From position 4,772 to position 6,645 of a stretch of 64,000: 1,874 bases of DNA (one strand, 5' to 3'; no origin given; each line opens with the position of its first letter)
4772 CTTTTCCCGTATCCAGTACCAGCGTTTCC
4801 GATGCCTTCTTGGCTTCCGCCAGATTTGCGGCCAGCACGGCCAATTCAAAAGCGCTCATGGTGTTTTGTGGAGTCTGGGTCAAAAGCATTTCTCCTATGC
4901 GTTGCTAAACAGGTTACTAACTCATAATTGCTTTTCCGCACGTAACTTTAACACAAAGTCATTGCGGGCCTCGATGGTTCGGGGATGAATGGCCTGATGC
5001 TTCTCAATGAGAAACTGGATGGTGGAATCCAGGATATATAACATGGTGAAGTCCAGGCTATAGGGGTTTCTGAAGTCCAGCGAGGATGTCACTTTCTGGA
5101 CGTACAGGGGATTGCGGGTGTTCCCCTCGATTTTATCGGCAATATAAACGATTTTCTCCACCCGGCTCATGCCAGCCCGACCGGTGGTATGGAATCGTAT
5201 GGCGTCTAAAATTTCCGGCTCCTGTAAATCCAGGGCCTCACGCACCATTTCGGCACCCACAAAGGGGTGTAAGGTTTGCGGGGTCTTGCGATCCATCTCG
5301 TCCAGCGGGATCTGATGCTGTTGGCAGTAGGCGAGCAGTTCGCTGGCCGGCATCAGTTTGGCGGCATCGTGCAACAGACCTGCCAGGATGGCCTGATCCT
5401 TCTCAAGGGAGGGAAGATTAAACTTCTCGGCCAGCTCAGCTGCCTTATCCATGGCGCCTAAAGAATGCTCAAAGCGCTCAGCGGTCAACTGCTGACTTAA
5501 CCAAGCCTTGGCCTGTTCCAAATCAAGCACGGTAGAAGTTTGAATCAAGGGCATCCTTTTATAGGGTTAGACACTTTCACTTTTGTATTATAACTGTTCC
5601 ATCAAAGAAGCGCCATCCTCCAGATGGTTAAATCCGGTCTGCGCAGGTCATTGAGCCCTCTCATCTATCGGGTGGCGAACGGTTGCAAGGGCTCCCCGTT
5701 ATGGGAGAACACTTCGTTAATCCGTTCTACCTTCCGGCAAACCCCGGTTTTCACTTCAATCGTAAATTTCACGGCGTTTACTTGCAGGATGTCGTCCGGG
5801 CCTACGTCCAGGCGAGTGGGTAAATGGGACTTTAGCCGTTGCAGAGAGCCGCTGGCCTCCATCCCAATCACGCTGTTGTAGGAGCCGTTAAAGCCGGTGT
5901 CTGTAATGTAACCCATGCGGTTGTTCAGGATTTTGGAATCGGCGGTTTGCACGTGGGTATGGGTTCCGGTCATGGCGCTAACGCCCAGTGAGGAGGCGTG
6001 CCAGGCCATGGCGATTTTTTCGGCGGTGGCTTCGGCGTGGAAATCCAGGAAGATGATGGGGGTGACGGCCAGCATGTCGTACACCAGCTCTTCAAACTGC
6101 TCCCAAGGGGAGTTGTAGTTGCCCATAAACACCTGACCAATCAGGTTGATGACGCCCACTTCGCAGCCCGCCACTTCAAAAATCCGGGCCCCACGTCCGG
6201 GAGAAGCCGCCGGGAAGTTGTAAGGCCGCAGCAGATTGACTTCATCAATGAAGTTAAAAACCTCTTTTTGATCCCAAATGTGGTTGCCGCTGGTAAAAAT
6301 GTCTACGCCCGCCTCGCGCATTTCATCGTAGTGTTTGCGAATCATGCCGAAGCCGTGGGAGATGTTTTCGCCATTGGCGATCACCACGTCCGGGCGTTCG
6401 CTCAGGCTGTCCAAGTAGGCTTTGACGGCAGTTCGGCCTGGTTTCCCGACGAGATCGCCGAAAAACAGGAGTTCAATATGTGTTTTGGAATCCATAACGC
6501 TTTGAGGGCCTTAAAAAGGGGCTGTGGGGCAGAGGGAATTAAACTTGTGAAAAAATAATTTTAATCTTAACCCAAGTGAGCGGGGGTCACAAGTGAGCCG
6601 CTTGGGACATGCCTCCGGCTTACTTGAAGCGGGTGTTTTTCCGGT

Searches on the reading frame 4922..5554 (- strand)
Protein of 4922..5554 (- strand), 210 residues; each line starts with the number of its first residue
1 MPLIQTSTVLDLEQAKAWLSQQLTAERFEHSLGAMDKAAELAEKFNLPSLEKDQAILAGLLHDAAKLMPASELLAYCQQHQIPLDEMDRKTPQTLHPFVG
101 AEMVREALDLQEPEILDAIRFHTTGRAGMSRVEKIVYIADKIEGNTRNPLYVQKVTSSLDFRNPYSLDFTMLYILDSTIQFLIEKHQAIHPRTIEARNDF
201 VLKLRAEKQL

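Call 33: search_protein_families(library=pfam, proteins=[window:4922-5554:-], max_evalue=0.001)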
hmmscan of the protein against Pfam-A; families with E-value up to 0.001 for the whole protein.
window:4922-5554:- (210 aa): 2 families
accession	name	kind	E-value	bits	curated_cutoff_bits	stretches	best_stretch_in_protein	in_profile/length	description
PF01966.28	HD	-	1e-16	61.7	22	1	27-143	1-114/116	HD domain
PF08668.18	HDOD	-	2.9e-05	24.1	22.9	1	24-106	92-179/196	HDOD domain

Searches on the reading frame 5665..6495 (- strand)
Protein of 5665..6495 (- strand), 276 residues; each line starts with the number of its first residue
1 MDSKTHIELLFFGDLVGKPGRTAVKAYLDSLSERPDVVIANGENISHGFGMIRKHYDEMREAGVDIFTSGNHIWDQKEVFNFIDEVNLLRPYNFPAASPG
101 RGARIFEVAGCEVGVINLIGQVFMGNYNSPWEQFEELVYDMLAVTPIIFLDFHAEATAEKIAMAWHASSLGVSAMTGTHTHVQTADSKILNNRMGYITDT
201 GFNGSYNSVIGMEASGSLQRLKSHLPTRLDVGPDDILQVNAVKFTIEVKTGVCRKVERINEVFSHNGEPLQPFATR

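Call 33: search_protein_families(library=pfam, proteins=[window:5665-6495:-], max_evalue=0.001)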
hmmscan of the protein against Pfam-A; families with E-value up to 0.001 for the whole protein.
window:5665-6495:- (276 aa): 2 families
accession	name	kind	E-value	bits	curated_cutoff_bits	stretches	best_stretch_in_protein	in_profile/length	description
PF13277.11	YmdB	-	8.1e-85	284.6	27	1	10-259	1-253/253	YmdB-like protein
PF00149.33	Metallophos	-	1.8e-06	29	21.5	1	9-182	3-190/191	Calcineurin-like phosphoesterase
